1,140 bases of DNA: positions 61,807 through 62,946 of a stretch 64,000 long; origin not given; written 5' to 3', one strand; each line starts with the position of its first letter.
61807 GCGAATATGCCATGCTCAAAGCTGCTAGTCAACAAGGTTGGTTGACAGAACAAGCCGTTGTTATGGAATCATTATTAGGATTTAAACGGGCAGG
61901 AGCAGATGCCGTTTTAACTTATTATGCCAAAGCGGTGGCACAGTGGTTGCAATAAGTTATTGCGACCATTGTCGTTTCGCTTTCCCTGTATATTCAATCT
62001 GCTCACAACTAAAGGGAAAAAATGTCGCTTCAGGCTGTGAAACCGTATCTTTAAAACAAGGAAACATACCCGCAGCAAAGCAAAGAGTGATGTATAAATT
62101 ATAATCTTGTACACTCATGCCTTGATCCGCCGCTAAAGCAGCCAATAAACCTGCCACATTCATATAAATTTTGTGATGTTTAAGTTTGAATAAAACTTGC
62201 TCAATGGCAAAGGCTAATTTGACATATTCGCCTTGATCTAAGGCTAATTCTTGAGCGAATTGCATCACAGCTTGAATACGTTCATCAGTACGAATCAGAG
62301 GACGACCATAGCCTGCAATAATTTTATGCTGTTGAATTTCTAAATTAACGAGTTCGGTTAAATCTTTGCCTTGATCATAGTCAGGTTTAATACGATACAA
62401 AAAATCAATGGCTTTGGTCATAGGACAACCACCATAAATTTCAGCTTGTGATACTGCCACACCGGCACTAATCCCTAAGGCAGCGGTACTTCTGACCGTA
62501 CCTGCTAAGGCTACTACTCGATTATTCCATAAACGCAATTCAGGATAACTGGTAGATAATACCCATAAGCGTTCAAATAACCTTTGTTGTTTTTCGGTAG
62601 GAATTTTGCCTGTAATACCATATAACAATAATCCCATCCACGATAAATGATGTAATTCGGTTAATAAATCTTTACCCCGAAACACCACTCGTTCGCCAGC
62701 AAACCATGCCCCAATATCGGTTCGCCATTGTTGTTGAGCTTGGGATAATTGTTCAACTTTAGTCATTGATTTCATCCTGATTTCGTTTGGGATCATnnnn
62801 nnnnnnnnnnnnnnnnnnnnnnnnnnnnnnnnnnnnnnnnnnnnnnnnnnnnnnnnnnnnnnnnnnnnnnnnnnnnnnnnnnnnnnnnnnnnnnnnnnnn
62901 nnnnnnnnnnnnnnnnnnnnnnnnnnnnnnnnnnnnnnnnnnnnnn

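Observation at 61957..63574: Tandem pair of short (about 270 aa) citrate-synthase-fold paralogs in which the catalytic His-His-Asp triad is replaced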

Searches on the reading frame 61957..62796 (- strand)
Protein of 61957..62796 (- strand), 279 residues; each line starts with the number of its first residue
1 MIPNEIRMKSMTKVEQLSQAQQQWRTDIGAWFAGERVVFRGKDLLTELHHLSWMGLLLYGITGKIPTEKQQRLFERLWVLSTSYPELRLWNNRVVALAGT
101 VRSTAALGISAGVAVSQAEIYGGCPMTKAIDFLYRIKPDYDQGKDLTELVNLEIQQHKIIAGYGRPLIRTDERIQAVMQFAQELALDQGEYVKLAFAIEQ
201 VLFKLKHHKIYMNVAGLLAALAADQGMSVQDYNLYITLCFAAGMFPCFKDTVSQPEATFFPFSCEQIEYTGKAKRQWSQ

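Call 3: search_protein_families(library=pfam, proteins=[window:61957-62796:-], max_evalue=1)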
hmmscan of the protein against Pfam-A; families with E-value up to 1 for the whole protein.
window:61957-62796:- (279 aa): 1 family
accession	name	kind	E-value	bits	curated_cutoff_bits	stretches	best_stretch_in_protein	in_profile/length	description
PF00285.26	Citrate_synt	-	3.7e-09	36.5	27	1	46-229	142-325/357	Citrate synthase, C-terminal domain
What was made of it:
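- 61957..62766 (-): Gene B: 269-aa citryl-CoA-lyase-fold protein. The positions of His274, His320 and Asp375 hold Tyr111, Arg155 and Ala205. It keeps the DER Arg (Arg329 equivalent). PF00285 36.5 bits (call 3).
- On Citrate synthase / 2-methylcitrate synthase: 269 and 271 aa. The matches cover only profile positions 142-325 of 357 (call 3).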

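Call 4: search_protein_families(library=ncbifam, proteins=[window:61957-62796:-], max_evalue=1)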
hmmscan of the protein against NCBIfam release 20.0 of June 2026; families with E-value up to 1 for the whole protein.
window:61957-62796:- (279 aa): 12 families
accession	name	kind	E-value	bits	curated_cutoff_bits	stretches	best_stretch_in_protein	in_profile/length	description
NF004869.0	PRK06224.1-6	subfamily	2.2e-20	73.1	212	1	21-276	2-255/263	citryl-CoA lyase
NF004866.0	PRK06224.1-3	subfamily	1.6e-16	60.2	245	1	15-277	10-269/275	citryl-CoA lyase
NF004864.0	PRK06224.1-1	equivalog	1.8e-16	60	261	1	10-276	3-274/278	citryl-CoA lyase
NF004868.0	PRK06224.1-5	subfamily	7.2e-16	58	193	1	22-231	4-215/260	citryl-CoA lyase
NF009004.0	PRK12349.1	equivalog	1.1e-06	27.8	508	1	35-240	139-336/372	citrate synthase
TIGR01800.1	cit_synth_II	subfamily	1e-05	24.5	421.3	1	41-216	137-306/368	2-methylcitrate synthase/citrate synthase II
NF004867.0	PRK06224.1-4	equivalog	0.00039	19.6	409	1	33-259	16-241/261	citryl-CoA lyase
NF004865.0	PRK06224.1-2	equivalog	0.0018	17.8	323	1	148-228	140-219/265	citryl-CoA lyase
NF007128.0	PRK09569.1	subfamily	0.002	16.8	344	1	143-227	295-384/437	citrate (Si)-synthase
NF009006.1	PRK12351.1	equivalog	0.0027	16.2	550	1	129-214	226-312/376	bifunctional 2-methylcitrate synthase/citrate synthase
NF010638.0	PRK14035.1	equivalog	0.0045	15.8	572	1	37-206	137-302/372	citrate synthase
NF006074.0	PRK08220.1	equivalog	0.13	11.8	312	1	165-254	33-120/251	2,3-dihydro-2,3-dihydroxybenzoate dehydrogenase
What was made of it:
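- On Citrate synthase / 2-methylcitrate synthase: The best NCBIfam citrate synthase score is 27.8 against 508 (calls 3, 4).
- Weak hits to the PRK06224 citryl-CoA lyase models (call 4).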

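Call 5: find_homologous_proteins(query=window:61957-62796:-, max_evalue=0.001)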
Query window:61957-62796:- (279 aa): 503 proteins with E <= 0.001 among 3789 candidates; the best 120 are listed.
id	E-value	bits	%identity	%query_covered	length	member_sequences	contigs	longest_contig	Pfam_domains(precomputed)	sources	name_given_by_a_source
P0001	3.5e-178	609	100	96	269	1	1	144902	PF00285.27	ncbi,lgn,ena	-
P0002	9.6e-96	338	57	97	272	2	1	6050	PF00285.27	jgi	jgi:hypothetical protein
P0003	4.1e-95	336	56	96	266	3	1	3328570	PF00285.27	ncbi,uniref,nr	ncbi:citrate/2-methylcitrate synthase [Nitrosococcus watsonii]|uniref:citrate synthase (unknown ster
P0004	5.4e-95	336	57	96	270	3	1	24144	PF00285.27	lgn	-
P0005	6.0e-95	336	56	96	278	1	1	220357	-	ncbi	-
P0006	1.5e-94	334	56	96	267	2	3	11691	-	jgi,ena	-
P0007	7.2e-94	332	55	96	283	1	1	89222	PF00285.27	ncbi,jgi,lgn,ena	-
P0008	7.8e-94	332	55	96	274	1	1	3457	PF00285.27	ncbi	-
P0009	9.4e-94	332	57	96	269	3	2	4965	PF00285.27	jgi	jgi:citrate synthase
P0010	1.6e-93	331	56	96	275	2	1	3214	PF00285.27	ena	-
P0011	2.4e-93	330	56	94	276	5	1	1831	-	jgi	jgi:citrate synthase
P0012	2.7e-93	330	56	96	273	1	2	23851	PF00285.27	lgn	-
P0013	3.5e-93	330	56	96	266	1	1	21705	PF00285.27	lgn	-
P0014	5.3e-93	329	55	96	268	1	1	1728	PF00285.27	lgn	-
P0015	2.0e-92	327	55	96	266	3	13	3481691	PF00285.27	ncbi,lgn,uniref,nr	ncbi:hypothetical protein Noc_1268 [Nitrosococcus oceani ATCC 19707]|uniref:citrate synthase (unknow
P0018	1.0e-91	325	56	96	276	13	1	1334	PF00285.27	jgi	jgi:citrate synthase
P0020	2.2e-91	324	55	96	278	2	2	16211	PF00285.27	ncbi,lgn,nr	ncbi:MAG: hypothetical protein M3461_16805 [Pseudomonadota bacterium]|nr:hypothetical protein [Pseud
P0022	3.7e-91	323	54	96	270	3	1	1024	PF00285.27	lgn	-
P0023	3.7e-91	323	55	96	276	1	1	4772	PF00285.27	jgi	jgi:citrate synthase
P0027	1.3e-90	322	54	97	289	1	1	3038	PF00285.27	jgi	jgi:citrate synthase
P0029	3.1e-90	320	54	96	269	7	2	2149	PF00285.27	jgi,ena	jgi:hypothetical protein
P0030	3.8e-90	320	53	97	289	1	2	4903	PF00285.27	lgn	-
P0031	4.1e-90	320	53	96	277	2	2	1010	PF00285.27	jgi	jgi:citrate synthase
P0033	7.6e-90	319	54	96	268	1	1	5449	PF00285.27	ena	-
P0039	2.4e-89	317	54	94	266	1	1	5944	PF00285.27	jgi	jgi:hypothetical protein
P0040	2.9e-89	317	53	96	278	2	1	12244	PF00285.27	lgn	-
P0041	3.6e-89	317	54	94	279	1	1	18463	PF00285.27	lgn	-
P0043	6.9e-89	316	51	97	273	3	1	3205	PF00285.27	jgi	jgi:citrate synthase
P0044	6.9e-89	316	53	96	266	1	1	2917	PF00285.27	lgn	-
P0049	8.9e-89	316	55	91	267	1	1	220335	PF00285.27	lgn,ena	-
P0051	1.0e-88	315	55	96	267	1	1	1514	PF00285.27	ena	-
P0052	1.2e-88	315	54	96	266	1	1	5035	PF00285.27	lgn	-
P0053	1.4e-88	315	54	96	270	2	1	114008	PF00285.27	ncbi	ncbi:MAG: hypothetical protein U1F68_04355 [Gammaproteobacteria bacterium]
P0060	5.1e-88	313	52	94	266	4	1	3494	PF00285.27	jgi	jgi:hypothetical protein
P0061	5.6e-88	313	52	96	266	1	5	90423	PF00285.27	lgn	-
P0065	2.7e-87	311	52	96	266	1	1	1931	PF00285.27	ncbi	-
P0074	8.2e-87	309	54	96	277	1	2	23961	PF00285.27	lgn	-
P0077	9.0e-87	309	53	96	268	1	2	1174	PF00285.27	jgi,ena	-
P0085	2.6e-86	307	52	95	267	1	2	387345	PF00285.27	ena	-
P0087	4.7e-86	307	53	96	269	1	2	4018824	PF00285.27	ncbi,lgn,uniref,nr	ncbi:citrate/2-methylcitrate synthase [Methylogaea oryzae]|uniref:citrate synthase (unknown stereosp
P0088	6.3e-86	306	52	96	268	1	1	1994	PF00285.27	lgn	-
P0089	9.7e-86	306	52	96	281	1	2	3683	PF00285.27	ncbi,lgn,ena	-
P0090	1.0e-85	306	52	96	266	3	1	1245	PF00285.27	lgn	-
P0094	1.8e-85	305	54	94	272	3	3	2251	PF00285.27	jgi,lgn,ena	jgi:citrate synthase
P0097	5.7e-85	303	51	94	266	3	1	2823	PF00285.27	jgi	jgi:hypothetical protein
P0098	5.8e-85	303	51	96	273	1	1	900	PF00285.27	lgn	-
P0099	7.2e-85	303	52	96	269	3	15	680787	PF00285.27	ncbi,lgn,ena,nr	ncbi:MAG: hypothetical protein H6995_14985 [Pseudomonadales bacterium]|nr:hypothetical protein [Pseu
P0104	1.5e-84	302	51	97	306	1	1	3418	PF00285.27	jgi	jgi:citrate synthase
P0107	3.2e-84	301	52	96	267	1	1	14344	PF00285.27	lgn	-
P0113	8.0e-84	299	50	96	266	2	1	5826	PF00285.27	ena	-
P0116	1.2e-83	299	51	96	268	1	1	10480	PF00285.27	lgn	-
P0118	2.4e-83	298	51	96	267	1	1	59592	PF00285.27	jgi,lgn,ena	-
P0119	2.9e-83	297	49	96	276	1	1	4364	PF00285.27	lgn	-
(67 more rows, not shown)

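Call 6: find_encoding_contigs(protein=window:61957-62796:-, flank=10000, max_places=6)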
Protein window:61957-62796:- (279 aa): no gene with exactly this product is on record in the collection.

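Call 7: find_encoding_contigs(protein=P0001, flank=10000, max_places=3)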
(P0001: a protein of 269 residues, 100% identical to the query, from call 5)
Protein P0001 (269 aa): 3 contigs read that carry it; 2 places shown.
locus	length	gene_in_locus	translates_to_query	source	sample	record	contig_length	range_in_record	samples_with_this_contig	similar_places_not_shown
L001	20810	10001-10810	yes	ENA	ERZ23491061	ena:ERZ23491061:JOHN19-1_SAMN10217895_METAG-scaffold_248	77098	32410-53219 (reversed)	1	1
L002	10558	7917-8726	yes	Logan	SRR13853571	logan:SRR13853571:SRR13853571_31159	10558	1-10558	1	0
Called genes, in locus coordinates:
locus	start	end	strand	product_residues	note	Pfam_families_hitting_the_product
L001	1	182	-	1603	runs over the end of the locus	PF17970:bMG1, PF21142:A2M_bMG2, PF11974:bMG3, PF01835:MG2, PF17972:bMG5, PF17962:bMG6, PF07703:A2M_BRD, PF00207:A2M, +2 more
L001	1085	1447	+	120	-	-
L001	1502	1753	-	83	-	PF00037:Fer4 (weak), PF13237:Fer4_10 (weak), PF14697:Fer4_21 (faint)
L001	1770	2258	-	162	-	PF01467:CTP_transf_like, PF08218:Citrate_ly_lig (weak)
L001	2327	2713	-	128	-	-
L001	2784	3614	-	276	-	PF08501:Shikimate_dh_N, PF03435:Sacchrp_dh_NADP (faint), PF01488:Shikimate_DH, PF18317:SDH_C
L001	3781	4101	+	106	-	PF04255:DUF433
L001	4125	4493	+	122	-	PF18480:DUF5615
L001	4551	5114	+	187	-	PF13689:DUF4154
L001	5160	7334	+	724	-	PF07715:Plug, PF00593:TonB_dep_Rec_b-barrel, PF14905:OMP_b-brl_3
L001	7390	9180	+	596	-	PF02776:TPP_enzyme_N, PF00205:TPP_enzyme_M, PF02775:TPP_enzyme_C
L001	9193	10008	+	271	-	-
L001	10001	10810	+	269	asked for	PF00285:Citrate_synt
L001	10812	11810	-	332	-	PF00490:ALAD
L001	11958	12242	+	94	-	PF13361:UvrD_C (weak)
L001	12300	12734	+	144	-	PF13361:UvrD_C, PF13538:UvrD_C_2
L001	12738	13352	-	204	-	PF07021:MetW, PF13489:Methyltransf_23, PF13847:Methyltransf_31, PF08241:Methyltransf_11, PF08242:Methyltransf_12, PF13649:Methyltransf_25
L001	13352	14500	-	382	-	PF00561:Abhydrolase_1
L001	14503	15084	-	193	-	PF02325:CCB3_YggT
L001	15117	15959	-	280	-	PF03807:F420_oxidored, PF14748:P5CR_dimer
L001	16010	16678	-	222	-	PF01168:Ala_racemase_N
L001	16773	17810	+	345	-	PF00437:T2SSE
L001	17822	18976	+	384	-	PF00437:T2SSE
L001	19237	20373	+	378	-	PF13609:Porin_4, PF00267:Porin_1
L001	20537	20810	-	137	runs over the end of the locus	PF21157:DksA_N, PF01258:zf-dskA_traR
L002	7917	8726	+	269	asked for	PF00285:Citrate_synt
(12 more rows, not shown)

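Call 8: find_encoding_contigs(protein=P0015, flank=10000, max_places=3)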
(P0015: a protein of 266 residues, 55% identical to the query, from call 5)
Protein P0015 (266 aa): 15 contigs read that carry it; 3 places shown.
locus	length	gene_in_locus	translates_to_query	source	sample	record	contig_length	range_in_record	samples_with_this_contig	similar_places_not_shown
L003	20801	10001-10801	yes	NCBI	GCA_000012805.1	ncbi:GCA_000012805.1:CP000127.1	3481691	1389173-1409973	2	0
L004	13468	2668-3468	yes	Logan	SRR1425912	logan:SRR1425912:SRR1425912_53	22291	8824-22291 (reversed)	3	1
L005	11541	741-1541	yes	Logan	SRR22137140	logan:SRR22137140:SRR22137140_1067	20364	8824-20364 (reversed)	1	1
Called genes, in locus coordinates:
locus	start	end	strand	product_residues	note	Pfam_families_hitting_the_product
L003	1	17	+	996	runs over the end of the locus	PF05359:DUF748, PF00691:OmpA (faint)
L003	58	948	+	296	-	PF00149:Metallophos, PF12850:Metallophos_2 (weak), PF14582:Metallophos_3 (faint)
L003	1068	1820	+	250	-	PF13489:Methyltransf_23, PF08003:Methyltransf_9, PF13847:Methyltransf_31, PF08241:Methyltransf_11, PF08242:Methyltransf_12, PF13649:Methyltransf_25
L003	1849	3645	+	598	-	PF02463:SMC_N (faint), PF00005:ABC_tran, PF00350:Dynamin_N (faint), PF05729:NACHT (faint), PF13191:AAA_16 (faint), PF13304:AAA_21 (faint), PF00005:ABC_tran, PF16326:ABC_tran_CTD, +2 more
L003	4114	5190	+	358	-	PF03150:CCP_MauG, PF00034:Cytochrom_C (faint)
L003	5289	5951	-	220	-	PF01596:Methyltransf_3, PF13578:Methyltransf_24, PF13649:Methyltransf_25 (weak)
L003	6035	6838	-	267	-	PF08543:Phos_pyr_kin, PF00294:PfkB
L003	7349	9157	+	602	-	PF02776:TPP_enzyme_N, PF00205:TPP_enzyme_M, PF02775:TPP_enzyme_C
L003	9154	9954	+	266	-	-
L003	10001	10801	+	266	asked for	PF00285:Citrate_synt (weak)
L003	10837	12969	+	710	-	PF07715:Plug, PF00593:TonB_dep_Rec_b-barrel, PF14905:OMP_b-brl_3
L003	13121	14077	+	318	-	PF04392:ABC_sub_bind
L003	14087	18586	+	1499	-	PF00512:HisKA, PF02518:HATPase_c, PF00072:Response_reg, PF00072:Response_reg, PF01627:Hpt, PF00072:Response_reg, PF00990:GGDEF, PF00563:EAL, +2 more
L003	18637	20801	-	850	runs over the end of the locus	PF12704:MacB_PCD (weak), PF02687:FtsX, PF12704:MacB_PCD, PF02687:FtsX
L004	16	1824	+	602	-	PF02776:TPP_enzyme_N, PF00205:TPP_enzyme_M, PF02775:TPP_enzyme_C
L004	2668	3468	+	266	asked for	PF00285:Citrate_synt (weak)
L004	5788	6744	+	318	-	PF04392:ABC_sub_bind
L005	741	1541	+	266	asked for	PF00285:Citrate_synt (weak)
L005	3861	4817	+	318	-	PF04392:ABC_sub_bind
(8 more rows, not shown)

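Call 9: search_solved_structures(query=window:61957-62766:-, max_evalue=1, show_alignments=3)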
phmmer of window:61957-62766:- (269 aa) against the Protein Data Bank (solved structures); distinct sequences matched with E-value up to 1: 2.
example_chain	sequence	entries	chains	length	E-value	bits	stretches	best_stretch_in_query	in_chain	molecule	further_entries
6hxp_A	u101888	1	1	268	4.8e-12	49.2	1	12-266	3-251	Citryl-CoA lyase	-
2c6x_A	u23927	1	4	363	0.002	20.9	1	47-211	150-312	CITRATE SYNTHASE 1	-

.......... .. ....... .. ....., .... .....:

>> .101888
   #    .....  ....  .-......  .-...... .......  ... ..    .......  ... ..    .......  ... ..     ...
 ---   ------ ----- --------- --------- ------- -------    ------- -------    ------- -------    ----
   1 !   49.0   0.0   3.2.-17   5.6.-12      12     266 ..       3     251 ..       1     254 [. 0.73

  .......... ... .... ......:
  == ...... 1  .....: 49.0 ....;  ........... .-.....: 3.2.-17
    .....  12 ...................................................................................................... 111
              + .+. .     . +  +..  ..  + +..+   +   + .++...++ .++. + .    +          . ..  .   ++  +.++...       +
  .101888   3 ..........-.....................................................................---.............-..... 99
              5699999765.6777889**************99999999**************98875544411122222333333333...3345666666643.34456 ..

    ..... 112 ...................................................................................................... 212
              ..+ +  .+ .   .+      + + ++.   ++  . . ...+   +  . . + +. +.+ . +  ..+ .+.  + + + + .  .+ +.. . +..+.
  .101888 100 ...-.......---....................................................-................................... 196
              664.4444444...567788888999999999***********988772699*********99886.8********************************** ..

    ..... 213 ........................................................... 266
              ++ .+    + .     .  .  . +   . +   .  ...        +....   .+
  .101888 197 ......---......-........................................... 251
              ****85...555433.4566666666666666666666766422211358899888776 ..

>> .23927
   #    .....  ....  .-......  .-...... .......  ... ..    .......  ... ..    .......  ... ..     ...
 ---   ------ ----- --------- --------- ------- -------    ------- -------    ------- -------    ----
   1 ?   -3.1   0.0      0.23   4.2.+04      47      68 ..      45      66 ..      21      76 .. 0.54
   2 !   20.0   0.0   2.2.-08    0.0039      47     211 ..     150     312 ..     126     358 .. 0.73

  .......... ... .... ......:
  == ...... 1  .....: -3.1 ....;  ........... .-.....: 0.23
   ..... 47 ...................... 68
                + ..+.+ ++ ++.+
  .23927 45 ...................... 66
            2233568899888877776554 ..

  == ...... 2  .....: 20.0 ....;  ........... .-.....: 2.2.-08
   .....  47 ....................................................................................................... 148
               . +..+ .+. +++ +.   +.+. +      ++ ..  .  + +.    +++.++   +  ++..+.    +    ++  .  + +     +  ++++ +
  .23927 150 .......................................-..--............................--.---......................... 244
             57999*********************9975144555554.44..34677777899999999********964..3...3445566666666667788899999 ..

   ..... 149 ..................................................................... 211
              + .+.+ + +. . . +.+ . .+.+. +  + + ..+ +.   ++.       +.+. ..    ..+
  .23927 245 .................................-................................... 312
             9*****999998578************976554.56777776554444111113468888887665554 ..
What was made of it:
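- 61957..62766 (-): 6HXP E 4.8e-12 (call 9).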
